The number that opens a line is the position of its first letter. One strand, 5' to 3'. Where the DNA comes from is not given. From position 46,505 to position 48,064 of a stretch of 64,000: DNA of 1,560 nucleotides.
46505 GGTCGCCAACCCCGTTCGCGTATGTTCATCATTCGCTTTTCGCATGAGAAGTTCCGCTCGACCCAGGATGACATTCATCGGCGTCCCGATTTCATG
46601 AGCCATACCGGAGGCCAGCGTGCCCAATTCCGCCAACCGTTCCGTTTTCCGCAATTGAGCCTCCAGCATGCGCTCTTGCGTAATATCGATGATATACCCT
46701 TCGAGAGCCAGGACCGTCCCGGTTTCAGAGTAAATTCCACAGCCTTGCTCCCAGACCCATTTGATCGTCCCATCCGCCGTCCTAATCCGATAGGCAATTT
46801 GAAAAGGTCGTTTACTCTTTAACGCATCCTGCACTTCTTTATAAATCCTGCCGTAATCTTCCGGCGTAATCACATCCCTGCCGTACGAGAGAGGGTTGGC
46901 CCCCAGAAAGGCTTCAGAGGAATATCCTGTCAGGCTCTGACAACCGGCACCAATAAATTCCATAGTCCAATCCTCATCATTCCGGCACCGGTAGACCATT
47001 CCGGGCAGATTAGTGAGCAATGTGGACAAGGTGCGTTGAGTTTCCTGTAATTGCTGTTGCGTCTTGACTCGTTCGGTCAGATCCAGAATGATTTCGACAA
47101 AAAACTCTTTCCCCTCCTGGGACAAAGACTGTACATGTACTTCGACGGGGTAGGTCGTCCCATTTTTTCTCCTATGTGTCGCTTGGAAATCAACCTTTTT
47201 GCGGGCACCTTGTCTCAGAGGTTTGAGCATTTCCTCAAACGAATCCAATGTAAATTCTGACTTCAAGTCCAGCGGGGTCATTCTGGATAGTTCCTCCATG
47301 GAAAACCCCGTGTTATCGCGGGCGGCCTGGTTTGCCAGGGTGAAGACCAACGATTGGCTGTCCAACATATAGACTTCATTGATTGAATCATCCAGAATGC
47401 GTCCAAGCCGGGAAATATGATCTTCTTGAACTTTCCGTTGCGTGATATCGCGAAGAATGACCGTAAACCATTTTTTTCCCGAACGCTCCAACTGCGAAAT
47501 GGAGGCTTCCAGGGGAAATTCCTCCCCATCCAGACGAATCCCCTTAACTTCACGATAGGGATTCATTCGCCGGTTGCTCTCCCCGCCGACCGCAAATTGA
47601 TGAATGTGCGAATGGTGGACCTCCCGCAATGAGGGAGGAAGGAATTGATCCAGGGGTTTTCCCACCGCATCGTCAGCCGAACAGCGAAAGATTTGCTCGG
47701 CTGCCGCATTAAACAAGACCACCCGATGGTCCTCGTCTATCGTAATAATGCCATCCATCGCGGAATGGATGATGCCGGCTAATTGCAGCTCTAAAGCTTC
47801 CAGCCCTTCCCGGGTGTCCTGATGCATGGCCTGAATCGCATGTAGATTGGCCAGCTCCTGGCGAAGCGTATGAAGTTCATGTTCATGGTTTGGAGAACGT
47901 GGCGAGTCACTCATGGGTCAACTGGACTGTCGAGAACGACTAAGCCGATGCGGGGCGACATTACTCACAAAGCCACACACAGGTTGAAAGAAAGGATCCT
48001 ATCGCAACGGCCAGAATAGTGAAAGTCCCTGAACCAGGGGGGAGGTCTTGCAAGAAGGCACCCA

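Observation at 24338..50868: Four exact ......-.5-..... sigma-54 promoters in front of chaperone and Usp genes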

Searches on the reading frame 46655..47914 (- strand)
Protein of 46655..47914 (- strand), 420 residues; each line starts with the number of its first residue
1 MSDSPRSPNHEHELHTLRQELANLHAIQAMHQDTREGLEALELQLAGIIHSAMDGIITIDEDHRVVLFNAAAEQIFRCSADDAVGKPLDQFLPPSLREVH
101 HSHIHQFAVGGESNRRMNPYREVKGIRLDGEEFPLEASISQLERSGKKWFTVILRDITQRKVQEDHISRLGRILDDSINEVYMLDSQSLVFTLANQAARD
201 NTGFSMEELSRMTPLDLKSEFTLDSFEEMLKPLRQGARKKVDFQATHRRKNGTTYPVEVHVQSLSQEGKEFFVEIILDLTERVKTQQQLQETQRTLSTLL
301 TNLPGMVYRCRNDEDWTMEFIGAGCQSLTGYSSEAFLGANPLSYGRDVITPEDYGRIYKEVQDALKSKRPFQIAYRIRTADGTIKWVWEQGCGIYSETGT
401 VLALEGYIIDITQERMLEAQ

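Call 83: search_solved_structures(query=window:46655-47914:-, max_evalue=0.000001)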
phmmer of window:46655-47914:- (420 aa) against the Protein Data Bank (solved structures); distinct sequences matched with E-value up to 0.000001: 14.
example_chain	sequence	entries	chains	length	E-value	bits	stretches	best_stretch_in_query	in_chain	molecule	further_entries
8js5_A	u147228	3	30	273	2.2e-18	69.8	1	38-167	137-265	Sensor protein FixL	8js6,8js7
1dp6_A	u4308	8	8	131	3.5e-14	56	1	42-164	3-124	FIXL PROTEIN | SENSOR PROTEIN FIXL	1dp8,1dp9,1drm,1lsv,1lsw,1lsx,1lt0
2cmn_A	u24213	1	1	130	7.1e-14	55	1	42-164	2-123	SENSOR PROTEIN FIXL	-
1y28_A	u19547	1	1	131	1.8e-13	53.6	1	42-164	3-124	Sensor protein fixL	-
9cdr_A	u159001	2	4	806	5.2e-13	52.1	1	51-244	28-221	Oxygen sensor protein DosP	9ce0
9cmf_A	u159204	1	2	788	6e-13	51.9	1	51-244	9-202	Oxygen sensor protein DosP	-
1d06_A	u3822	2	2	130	1e-12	51.1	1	33-158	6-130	nitrogen fixation regulatory protein fixL | FIXL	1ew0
9bgv_A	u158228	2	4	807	2.9e-12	49.7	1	51-244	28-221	Oxygen sensor protein DosP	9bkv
9clo_A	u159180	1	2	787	3.2e-12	49.5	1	51-244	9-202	Oxygen sensor protein DosP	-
1xj4_A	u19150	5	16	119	9.6e-12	48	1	54-164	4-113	Sensor protein fixL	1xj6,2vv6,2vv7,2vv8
1xj2_A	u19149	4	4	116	1.7e-11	47.2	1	54-164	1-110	Sensor protein fixL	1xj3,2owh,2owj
1v9y_A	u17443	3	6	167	3.7e-10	42.7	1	50-166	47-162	Heme pas sensor protein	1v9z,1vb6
1s66_L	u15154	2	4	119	2.2e-09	40.2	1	51-157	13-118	Hypothetical protein yddU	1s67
3mr0_A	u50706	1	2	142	4.9e-07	32.5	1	340-415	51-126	Sensory box histidine kinase/response regulator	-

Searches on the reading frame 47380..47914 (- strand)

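Call 84: search_solved_structures(query=window:47380-47914:-, max_evalue=1e-8, show_alignments=4)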
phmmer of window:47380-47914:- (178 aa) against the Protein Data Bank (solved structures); distinct sequences matched with E-value up to 1e-8: 13.
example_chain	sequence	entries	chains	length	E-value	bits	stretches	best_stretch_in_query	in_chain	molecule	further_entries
8js5_A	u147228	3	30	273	6.6e-15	58.7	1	36-166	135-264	Sensor protein FixL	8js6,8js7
1dp6_A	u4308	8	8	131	7.7e-15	58.5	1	42-164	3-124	FIXL PROTEIN | SENSOR PROTEIN FIXL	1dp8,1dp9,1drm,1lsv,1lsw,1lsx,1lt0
2cmn_A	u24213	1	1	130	1.6e-14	57.4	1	42-164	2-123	SENSOR PROTEIN FIXL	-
1y28_A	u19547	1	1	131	4.5e-14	56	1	42-164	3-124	Sensor protein fixL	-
1d06_A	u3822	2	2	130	2.4e-13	53.6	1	33-158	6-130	nitrogen fixation regulatory protein fixL | FIXL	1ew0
1xj4_A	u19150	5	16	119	2.3e-12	50.4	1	54-164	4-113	Sensor protein fixL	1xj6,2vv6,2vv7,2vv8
1xj2_A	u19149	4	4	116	4e-12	49.6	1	54-164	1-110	Sensor protein fixL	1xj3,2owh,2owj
1v9y_A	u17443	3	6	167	8.1e-11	45.4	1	50-166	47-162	Heme pas sensor protein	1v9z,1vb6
9cdr_A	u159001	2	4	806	3.3e-10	43.4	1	51-169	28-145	Oxygen sensor protein DosP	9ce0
9cmf_A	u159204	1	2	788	3.7e-10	43.3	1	51-169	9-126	Oxygen sensor protein DosP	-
1s66_L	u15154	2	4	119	5.5e-10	42.7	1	51-157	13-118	Hypothetical protein yddU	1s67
9bgv_A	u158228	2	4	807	1.8e-09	41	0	51-170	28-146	Oxygen sensor protein DosP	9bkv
9clo_A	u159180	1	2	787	2e-09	40.8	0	51-170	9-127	Oxygen sensor protein DosP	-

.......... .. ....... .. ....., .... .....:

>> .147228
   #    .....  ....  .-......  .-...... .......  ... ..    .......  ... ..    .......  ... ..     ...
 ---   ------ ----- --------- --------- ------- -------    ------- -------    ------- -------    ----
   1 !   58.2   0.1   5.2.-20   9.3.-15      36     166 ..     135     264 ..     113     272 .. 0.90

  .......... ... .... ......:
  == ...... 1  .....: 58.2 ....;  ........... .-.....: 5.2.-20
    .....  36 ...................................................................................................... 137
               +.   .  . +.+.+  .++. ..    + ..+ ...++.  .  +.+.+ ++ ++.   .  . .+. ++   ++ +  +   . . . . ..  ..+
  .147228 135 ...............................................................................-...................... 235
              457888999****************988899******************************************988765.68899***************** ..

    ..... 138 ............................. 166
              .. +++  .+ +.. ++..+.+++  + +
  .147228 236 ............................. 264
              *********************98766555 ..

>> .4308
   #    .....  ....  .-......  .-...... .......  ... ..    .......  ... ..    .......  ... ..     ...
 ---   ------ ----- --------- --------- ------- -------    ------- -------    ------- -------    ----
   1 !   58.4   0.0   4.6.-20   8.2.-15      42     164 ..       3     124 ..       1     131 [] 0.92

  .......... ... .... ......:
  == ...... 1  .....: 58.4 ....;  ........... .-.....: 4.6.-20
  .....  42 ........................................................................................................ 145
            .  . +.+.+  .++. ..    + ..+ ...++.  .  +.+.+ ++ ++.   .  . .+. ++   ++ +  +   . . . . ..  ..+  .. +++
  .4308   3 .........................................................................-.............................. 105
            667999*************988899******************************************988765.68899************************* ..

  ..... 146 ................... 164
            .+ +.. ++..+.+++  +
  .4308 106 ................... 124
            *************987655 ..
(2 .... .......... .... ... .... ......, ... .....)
